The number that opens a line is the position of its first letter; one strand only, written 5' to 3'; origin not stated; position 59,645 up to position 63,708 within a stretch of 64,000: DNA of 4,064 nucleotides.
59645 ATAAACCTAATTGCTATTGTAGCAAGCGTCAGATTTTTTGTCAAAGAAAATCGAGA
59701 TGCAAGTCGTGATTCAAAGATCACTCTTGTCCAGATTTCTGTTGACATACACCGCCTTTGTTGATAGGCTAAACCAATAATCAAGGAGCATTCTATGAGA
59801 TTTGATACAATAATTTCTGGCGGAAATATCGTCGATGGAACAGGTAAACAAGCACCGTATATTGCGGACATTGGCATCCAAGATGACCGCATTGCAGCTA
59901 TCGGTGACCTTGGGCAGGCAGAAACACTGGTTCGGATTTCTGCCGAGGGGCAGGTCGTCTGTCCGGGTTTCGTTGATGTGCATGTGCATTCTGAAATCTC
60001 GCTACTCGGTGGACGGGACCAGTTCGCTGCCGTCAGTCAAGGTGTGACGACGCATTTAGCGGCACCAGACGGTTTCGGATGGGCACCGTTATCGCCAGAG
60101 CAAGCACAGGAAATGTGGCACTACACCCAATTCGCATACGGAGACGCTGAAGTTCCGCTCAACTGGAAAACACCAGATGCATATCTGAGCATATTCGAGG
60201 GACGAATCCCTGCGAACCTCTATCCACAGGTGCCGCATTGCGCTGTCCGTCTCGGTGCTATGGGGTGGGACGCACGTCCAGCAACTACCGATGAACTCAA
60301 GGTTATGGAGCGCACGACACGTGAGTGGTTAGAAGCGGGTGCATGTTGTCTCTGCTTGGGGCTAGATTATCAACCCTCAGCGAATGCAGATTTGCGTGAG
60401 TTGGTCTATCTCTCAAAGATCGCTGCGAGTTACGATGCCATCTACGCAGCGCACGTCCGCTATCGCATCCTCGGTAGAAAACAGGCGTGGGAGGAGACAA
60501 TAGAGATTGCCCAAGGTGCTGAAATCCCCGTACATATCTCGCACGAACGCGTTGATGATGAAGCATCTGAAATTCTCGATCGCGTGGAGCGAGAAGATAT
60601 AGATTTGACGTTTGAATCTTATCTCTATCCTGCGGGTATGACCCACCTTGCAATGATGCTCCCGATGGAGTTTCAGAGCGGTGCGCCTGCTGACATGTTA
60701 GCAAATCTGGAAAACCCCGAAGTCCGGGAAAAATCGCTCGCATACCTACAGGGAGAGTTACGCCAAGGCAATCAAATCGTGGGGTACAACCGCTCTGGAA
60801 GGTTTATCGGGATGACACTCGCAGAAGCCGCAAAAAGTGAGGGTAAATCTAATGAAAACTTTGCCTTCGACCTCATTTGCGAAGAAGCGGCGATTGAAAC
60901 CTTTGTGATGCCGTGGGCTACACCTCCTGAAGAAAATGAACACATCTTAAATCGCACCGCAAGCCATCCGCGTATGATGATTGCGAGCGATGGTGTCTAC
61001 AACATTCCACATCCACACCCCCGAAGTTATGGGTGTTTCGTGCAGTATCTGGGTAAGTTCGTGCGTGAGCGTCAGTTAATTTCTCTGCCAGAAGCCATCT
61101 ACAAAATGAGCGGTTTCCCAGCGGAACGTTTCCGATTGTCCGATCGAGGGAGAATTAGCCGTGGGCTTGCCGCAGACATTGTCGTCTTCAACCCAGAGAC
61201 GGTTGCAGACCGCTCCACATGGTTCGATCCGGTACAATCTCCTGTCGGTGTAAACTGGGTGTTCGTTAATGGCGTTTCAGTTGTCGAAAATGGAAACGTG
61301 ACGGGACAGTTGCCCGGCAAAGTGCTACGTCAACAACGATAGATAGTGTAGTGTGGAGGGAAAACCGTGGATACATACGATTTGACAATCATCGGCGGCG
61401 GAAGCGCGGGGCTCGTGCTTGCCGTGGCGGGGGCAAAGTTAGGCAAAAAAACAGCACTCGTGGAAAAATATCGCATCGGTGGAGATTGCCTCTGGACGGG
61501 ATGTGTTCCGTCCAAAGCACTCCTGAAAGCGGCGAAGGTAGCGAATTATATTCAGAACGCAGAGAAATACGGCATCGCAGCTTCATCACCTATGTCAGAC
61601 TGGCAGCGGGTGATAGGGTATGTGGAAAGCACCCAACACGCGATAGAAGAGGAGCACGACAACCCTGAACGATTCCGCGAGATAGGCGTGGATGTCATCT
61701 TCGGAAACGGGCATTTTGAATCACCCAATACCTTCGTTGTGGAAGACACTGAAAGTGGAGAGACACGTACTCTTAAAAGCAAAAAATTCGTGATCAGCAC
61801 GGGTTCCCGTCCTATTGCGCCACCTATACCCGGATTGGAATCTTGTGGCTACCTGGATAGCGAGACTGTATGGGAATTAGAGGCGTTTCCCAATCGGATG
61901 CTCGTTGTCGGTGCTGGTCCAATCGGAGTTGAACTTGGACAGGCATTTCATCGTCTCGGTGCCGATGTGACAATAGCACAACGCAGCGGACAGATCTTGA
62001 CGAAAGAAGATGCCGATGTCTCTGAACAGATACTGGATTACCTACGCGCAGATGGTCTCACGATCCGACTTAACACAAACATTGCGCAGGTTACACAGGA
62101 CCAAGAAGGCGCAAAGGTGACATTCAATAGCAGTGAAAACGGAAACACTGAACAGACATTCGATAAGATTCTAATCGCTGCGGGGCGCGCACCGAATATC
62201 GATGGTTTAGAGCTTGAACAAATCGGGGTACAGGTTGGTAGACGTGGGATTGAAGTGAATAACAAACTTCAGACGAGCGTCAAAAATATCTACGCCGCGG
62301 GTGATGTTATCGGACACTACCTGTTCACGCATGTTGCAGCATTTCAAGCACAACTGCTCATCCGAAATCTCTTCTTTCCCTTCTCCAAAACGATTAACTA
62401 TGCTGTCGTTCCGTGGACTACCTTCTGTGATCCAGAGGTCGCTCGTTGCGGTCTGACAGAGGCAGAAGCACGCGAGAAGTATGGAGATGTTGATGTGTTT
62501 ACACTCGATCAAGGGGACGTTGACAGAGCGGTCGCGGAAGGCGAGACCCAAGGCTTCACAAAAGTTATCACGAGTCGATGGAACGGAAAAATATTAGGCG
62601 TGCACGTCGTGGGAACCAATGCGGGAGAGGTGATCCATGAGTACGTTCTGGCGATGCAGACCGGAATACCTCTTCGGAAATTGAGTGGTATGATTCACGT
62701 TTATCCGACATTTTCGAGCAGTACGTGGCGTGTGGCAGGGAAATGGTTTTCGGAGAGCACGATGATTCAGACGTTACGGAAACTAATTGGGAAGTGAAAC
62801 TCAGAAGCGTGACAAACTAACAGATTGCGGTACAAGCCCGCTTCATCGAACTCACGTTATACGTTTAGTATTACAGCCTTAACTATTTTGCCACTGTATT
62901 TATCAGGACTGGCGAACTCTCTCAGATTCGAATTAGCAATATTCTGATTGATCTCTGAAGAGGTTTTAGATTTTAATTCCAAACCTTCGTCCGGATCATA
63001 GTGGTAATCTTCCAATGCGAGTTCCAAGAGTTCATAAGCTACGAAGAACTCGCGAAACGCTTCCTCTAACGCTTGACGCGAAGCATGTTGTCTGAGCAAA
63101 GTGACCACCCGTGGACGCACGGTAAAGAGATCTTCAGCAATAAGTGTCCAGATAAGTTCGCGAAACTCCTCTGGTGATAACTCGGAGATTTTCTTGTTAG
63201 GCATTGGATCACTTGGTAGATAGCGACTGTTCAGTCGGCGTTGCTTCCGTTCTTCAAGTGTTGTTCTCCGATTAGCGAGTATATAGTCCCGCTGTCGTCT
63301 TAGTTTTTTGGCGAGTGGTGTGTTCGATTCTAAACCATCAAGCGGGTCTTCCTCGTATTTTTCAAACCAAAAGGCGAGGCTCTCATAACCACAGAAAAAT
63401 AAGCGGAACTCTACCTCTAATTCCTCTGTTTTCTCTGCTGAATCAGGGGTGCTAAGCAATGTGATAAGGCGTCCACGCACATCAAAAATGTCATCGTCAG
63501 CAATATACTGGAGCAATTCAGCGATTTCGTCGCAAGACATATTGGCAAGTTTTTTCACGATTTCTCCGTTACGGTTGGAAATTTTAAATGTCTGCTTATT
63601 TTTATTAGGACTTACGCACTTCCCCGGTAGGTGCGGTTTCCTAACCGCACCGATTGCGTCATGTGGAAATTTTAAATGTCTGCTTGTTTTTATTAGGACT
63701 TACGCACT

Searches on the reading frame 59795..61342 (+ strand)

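Call 13: search_protein_families(library=pfam, proteins=[window:59795-61342:+], max_evalue=0.1)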
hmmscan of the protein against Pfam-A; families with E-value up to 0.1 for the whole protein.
window:59795-61342:+ (515 aa): 3 families
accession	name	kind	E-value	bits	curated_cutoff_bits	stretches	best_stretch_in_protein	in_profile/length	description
PF07969.17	Amidohydro_3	-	2.5e-19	70.6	29.7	1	48-495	3-470/472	Amidohydrolase family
PF01979.26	Amidohydro_1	-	3.7e-07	30.1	25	2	416-494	270-343/345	Amidohydrolase family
PF00449.26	Urease_alpha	-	0.022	15.5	23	1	3-48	66-108/121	Urease alpha-subunit, N-terminal domain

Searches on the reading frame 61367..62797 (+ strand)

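Call 13: search_protein_families(library=pfam, proteins=[window:61367-62797:+], max_evalue=0.1)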
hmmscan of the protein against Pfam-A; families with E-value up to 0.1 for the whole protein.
window:61367-62797:+ (476 aa): 17 families
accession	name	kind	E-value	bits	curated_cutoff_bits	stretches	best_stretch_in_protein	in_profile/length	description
PF07992.20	Pyr_redox_2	-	2.1e-62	211.6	26.1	1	4-328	1-291/291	Pyridine nucleotide-disulphide oxidoreductase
PF02852.28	Pyr_redox_dim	-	4.5e-32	111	25.3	1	348-453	1-106/110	Pyridine nucleotide-disulphide oxidoreductase, dimerisation domain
PF00070.33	Pyr_redox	-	1e-23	84.1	22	1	177-254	1-80/82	Pyridine nucleotide-disulphide oxidoreductase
PF13738.12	Pyr_redox_3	-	7e-14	52.2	30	1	132-312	119-305/305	Pyridine nucleotide-disulphide oxidoreductase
PF03486.20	HI0933_like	-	9.3e-07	29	50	1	5-78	2-76/244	HI0933-like protein Rossmann domain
PF01494.25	FAD_binding_3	-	1.9e-06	27.8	22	1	5-36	3-34/349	FAD binding domain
PF13434.12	Lys_Orn_oxgnase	-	3.8e-06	26.7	21.3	1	122-220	131-235/339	L-lysine 6-monooxygenase/L-ornithine 5-monooxygenase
PF01134.28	GIDA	-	4.9e-06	26.3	22.1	1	5-63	1-57/391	Glucose inhibited division protein A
PF00890.30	FAD_binding_2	-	6.5e-06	26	20.4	1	5-99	1-97/414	FAD binding domain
PF12831.13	FAD_oxidored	-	2.5e-05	24.2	27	1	5-39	1-35/416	FAD dependent oxidoreductase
PF13450.12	NAD_binding_8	-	0.00034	21.3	21.9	1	8-41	1-35/68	NAD(P)-binding Rossmann-like domain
PF01266.30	DAO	-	0.0051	16.8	27.9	1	5-38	1-35/353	FAD dependent oxidoreductase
PF01593.30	Amino_oxidase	-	0.013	15.3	19.8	1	218-272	206-254/443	Flavin containing amine oxidoreductase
PF02737.24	3HCDH_N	-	0.017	15.5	22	1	180-225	4-49/180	3-hydroxyacyl-CoA dehydrogenase, NAD binding domain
PF13478.12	XdhC_C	-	0.027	15.4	29.7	0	178-237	1-45/125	XdhC Rossmann domain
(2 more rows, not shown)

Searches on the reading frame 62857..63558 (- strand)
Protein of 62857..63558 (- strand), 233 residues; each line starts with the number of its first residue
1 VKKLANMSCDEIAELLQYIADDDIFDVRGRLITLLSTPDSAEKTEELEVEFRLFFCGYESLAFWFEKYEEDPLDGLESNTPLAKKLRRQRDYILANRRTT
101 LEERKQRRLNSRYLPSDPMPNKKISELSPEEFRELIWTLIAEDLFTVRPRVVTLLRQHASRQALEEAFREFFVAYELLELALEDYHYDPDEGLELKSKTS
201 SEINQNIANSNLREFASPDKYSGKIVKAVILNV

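Call 12: find_encoding_contigs(protein=window:62857-63558:-, flank=10000, max_places=10)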
Protein window:62857-63558:- (233 aa): 1 contig read that carries it; 1 place shown.
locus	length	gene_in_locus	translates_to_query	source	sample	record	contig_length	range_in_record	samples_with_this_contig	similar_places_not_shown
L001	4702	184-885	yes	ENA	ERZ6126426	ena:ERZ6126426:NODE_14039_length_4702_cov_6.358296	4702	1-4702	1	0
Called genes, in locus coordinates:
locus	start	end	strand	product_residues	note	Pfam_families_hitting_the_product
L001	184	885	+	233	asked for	-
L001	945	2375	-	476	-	PF00890:FAD_binding_2 (faint), PF01134:GIDA (faint), PF01494:FAD_binding_3 (faint), PF03486:HI0933_like (faint), PF07992:Pyr_redox_2, PF13738:Pyr_redox_3, PF00070:Pyr_redox, PF02852:Pyr_redox_dim, +2 more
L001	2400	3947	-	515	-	PF07969:Amidohydro_3, PF01979:Amidohydro_1 (faint)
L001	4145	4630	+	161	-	-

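Call 13: search_protein_families(library=pfam, proteins=[window:62857-63558:-], max_evalue=0.1)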
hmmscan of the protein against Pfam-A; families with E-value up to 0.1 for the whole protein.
window:62857-63558:- (233 aa): 0 families

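Call 20: find_homologous_proteins(query=window:62857-63558:-)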
Query window:62857-63558:- (233 aa): 425 proteins with E <= 0.001 among 1567 candidates; the best 120 are listed.
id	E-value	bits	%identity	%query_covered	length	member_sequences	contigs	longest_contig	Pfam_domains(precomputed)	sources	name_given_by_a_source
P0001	4.5e-145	499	99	100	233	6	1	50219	-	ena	-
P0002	6.2e-100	351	77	90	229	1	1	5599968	-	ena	-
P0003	6.9e-100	351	78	90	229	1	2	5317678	-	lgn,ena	-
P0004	9.3e-100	351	78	90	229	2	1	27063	-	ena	-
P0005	2.4e-99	349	78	90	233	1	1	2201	-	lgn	-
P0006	3.0e-99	349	80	90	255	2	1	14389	-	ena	-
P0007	3.5e-99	349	78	90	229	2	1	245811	-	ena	-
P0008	1.2e-97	344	83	84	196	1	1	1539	-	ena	-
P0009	9.4e-90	318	72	90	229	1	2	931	-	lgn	-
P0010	2.3e-87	310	73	90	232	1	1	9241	-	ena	-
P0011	9.2e-80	285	66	89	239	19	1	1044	-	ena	-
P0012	5.0e-75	270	86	64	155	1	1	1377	-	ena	-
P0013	5.6e-71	257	59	89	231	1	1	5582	-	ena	-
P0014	8.4e-71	256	62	90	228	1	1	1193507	-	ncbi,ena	-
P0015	9.7e-71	256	61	90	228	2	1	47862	-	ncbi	-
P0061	7.3e-65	237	57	90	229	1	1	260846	PF09720.16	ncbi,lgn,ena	-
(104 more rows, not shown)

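Call 25: find_encoding_contigs(protein=P0001, flank=6000, max_places=4)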
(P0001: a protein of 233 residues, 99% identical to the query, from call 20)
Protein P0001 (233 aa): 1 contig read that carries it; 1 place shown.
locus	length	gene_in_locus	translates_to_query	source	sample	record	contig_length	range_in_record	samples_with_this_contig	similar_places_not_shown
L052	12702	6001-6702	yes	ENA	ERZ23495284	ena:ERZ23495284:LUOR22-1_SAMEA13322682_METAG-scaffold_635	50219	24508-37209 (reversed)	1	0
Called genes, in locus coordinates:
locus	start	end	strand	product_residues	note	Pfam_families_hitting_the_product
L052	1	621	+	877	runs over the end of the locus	PF01326:PPDK_N, PF00391:PEP-utilizers, PF02896:PEP-utilizers_C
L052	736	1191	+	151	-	PF16867:DMSP_lyase, PF00190:Cupin_1 (weak), PF01050:MannoseP_isomer (weak), PF07883:Cupin_2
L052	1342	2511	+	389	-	PF01408:GFO_IDH_MocA, PF02894:GFO_IDH_MocA_C, PF22725:GFO_IDH_MocA_C3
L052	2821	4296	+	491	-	PF01139:RtcB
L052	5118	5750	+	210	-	PF07638:Sigma70_ECF (weak), PF04542:Sigma70_r2, PF08281:Sigma70_r4_2, PF04545:Sigma70_r4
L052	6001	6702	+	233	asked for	-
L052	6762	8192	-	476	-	PF00890:FAD_binding_2 (faint), PF01134:GIDA (faint), PF01494:FAD_binding_3 (faint), PF03486:HI0933_like (faint), PF07992:Pyr_redox_2, PF13738:Pyr_redox_3, PF00070:Pyr_redox, PF02852:Pyr_redox_dim, +2 more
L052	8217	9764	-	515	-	PF07969:Amidohydro_3, PF01979:Amidohydro_1 (faint)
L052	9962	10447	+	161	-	-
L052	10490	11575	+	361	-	PF01408:GFO_IDH_MocA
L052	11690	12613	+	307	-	PF21347:DUF3108_like (weak)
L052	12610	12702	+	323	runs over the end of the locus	PF00490:ALAD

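Call 26: find_encoding_contigs(protein=P0002, flank=4000, max_places=3)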
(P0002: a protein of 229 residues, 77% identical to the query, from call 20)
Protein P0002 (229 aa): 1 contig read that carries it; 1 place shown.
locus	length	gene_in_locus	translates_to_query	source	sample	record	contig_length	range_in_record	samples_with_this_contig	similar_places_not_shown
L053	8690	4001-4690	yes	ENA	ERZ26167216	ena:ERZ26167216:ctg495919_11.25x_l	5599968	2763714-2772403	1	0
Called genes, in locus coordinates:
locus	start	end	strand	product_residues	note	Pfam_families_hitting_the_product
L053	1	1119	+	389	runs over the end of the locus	PF01408:GFO_IDH_MocA, PF02894:GFO_IDH_MocA_C, PF22725:GFO_IDH_MocA_C3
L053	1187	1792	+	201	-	-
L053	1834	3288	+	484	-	PF01139:RtcB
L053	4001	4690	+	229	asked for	-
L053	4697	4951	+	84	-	PF05016:ParE_toxin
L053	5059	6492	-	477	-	PF01134:GIDA (faint), PF01494:FAD_binding_3 (faint), PF03486:HI0933_like (faint), PF07992:Pyr_redox_2, PF13434:Lys_Orn_oxgnase (faint), PF13738:Pyr_redox_3, PF00070:Pyr_redox, PF02852:Pyr_redox_dim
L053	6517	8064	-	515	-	PF07969:Amidohydro_3, PF01979:Amidohydro_1 (faint)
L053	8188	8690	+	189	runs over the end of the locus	-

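Call 27: find_encoding_contigs(protein=P0003, flank=4000, max_places=3)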
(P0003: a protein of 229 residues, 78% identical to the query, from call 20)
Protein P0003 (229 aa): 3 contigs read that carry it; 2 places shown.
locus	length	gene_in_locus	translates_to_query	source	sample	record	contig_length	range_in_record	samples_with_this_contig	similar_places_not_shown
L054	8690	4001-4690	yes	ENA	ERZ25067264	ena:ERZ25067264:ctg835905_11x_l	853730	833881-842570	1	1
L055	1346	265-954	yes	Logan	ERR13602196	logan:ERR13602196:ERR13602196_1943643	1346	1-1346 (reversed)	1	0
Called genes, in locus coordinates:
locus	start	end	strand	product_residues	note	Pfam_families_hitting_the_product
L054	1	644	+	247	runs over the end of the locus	PF00085:Thioredoxin, PF13098:Thioredoxin_2, PF13899:Thioredoxin_7 (weak)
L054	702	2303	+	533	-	PF01139:RtcB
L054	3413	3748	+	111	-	PF04542:Sigma70_r2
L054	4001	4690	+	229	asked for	-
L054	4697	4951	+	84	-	PF05016:ParE_toxin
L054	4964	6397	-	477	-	PF00890:FAD_binding_2 (faint), PF01134:GIDA (faint), PF01494:FAD_binding_3 (faint), PF03486:HI0933_like (faint), PF07992:Pyr_redox_2, PF13738:Pyr_redox_3, PF00070:Pyr_redox, PF02852:Pyr_redox_dim, +3 more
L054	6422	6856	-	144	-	PF07969:Amidohydro_3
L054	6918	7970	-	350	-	PF07969:Amidohydro_3 (weak)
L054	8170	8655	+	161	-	-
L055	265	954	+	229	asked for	-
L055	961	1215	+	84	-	PF05016:ParE_toxin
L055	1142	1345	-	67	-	?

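Call 31: find_encoding_contigs(protein=P0008, flank=3000, max_places=3)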
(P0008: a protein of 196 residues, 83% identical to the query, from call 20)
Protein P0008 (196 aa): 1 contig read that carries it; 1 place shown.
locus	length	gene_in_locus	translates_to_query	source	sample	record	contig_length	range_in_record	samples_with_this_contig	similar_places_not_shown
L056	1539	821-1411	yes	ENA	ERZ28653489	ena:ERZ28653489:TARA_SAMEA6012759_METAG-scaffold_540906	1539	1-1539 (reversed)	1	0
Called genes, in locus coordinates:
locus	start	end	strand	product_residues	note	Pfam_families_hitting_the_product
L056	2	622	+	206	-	?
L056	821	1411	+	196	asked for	-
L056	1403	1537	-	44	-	?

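Call 32: find_encoding_contigs(protein=P0012, flank=3000, max_places=3)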
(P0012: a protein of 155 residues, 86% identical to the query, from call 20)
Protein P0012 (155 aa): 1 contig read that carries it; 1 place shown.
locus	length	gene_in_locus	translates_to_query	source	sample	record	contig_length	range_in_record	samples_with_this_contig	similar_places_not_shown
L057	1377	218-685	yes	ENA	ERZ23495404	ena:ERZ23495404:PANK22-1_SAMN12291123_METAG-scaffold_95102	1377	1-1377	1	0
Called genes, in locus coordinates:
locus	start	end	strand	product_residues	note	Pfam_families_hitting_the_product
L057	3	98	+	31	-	?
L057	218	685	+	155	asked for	-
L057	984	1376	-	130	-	?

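Call 33: find_encoding_contigs(protein=P0006, flank=3000, max_places=3)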
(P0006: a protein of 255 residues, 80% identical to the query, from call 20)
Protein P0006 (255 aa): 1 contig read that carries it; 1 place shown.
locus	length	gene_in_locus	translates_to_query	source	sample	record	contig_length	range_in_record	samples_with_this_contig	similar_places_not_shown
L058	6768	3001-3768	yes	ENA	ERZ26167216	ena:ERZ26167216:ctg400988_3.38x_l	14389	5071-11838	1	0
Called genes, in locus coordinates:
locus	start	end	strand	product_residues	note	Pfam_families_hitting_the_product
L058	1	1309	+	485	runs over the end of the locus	PF01139:RtcB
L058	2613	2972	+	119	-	PF07638:Sigma70_ECF (weak), PF08281:Sigma70_r4_2, PF04545:Sigma70_r4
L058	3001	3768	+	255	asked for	-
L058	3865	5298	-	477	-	PF01134:GIDA (faint), PF03486:HI0933_like (faint), PF07992:Pyr_redox_2, PF13434:Lys_Orn_oxgnase (faint), PF13450:NAD_binding_8 (faint), PF13738:Pyr_redox_3, PF00070:Pyr_redox, PF02852:Pyr_redox_dim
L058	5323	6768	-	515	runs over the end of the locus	PF01979:Amidohydro_1 (faint), PF07969:Amidohydro_3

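Call 54: list_cluster_members(proteins=[P0001, window:62857-63558:-])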
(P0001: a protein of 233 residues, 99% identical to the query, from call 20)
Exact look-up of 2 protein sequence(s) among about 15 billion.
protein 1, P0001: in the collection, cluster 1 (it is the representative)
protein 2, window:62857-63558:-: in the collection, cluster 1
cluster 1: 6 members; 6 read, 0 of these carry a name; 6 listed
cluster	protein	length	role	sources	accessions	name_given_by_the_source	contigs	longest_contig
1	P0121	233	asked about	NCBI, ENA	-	-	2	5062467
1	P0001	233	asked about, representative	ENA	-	-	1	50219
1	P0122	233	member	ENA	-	-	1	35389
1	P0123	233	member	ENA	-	-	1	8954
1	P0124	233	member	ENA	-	-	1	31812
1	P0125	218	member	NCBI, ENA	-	-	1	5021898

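Call 55: find_encoding_contigs(protein=P0122, flank=1500, max_places=3)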
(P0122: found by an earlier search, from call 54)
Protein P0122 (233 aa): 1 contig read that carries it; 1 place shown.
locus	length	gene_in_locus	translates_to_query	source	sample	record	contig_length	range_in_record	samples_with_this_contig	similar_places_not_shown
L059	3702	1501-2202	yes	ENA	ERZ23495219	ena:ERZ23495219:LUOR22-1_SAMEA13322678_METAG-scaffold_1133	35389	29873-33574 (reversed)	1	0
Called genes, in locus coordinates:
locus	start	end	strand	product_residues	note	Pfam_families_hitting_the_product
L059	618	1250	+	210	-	PF07638:Sigma70_ECF (weak), PF04542:Sigma70_r2, PF08281:Sigma70_r4_2, PF04545:Sigma70_r4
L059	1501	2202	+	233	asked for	-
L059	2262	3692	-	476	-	PF00890:FAD_binding_2 (faint), PF01134:GIDA (faint), PF01494:FAD_binding_3 (faint), PF03486:HI0933_like (faint), PF07992:Pyr_redox_2, PF13738:Pyr_redox_3, PF00070:Pyr_redox, PF02852:Pyr_redox_dim, +2 more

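Call 56: find_encoding_contigs(protein=P0124, flank=1500, max_places=3)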
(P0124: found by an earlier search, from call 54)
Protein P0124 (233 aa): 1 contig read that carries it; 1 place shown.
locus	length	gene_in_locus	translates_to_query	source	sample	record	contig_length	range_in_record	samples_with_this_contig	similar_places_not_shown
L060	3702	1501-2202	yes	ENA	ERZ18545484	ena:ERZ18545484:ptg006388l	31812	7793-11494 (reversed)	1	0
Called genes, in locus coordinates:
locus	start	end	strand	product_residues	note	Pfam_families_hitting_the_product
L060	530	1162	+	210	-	PF07638:Sigma70_ECF (weak), PF04542:Sigma70_r2, PF08281:Sigma70_r4_2, PF04545:Sigma70_r4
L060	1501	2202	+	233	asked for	-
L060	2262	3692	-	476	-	PF00890:FAD_binding_2 (faint), PF01134:GIDA (faint), PF01494:FAD_binding_3 (faint), PF03486:HI0933_like (faint), PF07992:Pyr_redox_2, PF13738:Pyr_redox_3, PF00070:Pyr_redox, PF02852:Pyr_redox_dim, +2 more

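Call 57: find_encoding_contigs(protein=P0125, flank=1500, max_places=3)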
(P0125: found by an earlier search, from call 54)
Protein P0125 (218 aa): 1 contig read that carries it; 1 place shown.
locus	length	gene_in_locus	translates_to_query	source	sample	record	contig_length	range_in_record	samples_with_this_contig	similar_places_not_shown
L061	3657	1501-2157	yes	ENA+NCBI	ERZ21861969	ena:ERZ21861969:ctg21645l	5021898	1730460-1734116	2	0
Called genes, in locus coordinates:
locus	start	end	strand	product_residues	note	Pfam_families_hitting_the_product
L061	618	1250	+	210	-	PF07638:Sigma70_ECF (weak), PF04542:Sigma70_r2, PF08281:Sigma70_r4_2, PF04545:Sigma70_r4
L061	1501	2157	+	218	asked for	-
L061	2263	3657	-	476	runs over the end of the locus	PF00890:FAD_binding_2 (faint), PF01134:GIDA (faint), PF01494:FAD_binding_3 (faint), PF03486:HI0933_like (faint), PF07992:Pyr_redox_2, PF13738:Pyr_redox_3, PF00070:Pyr_redox, PF02852:Pyr_redox_dim, +2 more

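Call 58: find_encoding_contigs(protein=P0123, flank=1500, max_places=3)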
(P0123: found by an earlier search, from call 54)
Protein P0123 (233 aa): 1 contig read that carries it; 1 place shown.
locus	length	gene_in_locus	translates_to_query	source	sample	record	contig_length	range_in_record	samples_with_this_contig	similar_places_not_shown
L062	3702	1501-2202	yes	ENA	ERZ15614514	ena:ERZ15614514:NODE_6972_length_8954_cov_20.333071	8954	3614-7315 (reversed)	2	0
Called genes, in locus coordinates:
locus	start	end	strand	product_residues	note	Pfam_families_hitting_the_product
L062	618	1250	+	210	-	PF07638:Sigma70_ECF (weak), PF04542:Sigma70_r2, PF08281:Sigma70_r4_2, PF04545:Sigma70_r4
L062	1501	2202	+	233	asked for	-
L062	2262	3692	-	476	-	PF00890:FAD_binding_2 (faint), PF01134:GIDA (faint), PF01494:FAD_binding_3 (faint), PF03486:HI0933_like (faint), PF07992:Pyr_redox_2, PF13738:Pyr_redox_3, PF00070:Pyr_redox, PF02852:Pyr_redox_dim, +2 more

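Call 69: search_protein_families(library=pfam, proteins=[L052:5118-5750:+, P0061, L053:4697-4951:+], max_evalue=0.01)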
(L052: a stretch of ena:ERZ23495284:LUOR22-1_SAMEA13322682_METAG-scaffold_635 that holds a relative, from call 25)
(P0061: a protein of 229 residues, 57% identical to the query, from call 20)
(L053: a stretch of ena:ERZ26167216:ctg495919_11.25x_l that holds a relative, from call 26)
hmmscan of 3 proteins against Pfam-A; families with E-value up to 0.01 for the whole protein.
L052:5118-5750:+ (210 aa): 6 families
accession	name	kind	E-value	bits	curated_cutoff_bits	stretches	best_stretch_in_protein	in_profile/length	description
PF08281.18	Sigma70_r4_2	-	3e-17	62.4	25.7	1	126-178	2-54/54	Sigma-70, region 4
PF04542.20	Sigma70_r2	-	1.5e-15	57.2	24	1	23-89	1-69/71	Sigma-70 region 2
PF04545.22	Sigma70_r4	-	3.5e-12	46.1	24.1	1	131-180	1-50/50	Sigma-70, region 4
PF07638.17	Sigma70_ECF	-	3.5e-07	30.7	21.1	1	6-182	5-183/185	ECF sigma factor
PF15978.11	TnsD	-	0.0006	19.4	32.4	1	52-177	104-226/355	Tn7-like transposition protein D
PF04297.20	UPF0122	-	0.0049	17.5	22.7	1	136-187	19-70/101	Putative helix-turn-helix protein, YlxM / p13 like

P0061 (229 aa): 1 family
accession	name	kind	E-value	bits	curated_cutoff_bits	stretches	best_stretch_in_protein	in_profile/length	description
PF09720.15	Unstab_antitox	-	3.9e-06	27.3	23.3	1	200-222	32-54/54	Putative addiction module component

L053:4697-4951:+ (84 aa): 1 family
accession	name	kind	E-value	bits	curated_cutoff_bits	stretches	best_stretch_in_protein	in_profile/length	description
PF05016.21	ParE_toxin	-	6.7e-10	39.9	23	1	5-84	2-89/89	ParE toxin of type II toxin-antitoxin system, parDE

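Call 73: find_encoding_contigs(protein=P0005, flank=1500, max_places=3)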
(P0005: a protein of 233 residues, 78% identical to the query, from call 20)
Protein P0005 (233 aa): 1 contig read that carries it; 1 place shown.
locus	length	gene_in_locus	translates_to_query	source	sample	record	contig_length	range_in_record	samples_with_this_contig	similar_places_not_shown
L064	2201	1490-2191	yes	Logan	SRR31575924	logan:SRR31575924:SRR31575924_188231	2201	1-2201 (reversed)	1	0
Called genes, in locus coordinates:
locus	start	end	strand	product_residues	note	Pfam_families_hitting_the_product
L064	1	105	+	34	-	?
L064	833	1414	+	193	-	PF07638:Sigma70_ECF (weak), PF04542:Sigma70_r2, PF08281:Sigma70_r4_2, PF04545:Sigma70_r4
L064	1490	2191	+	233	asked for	-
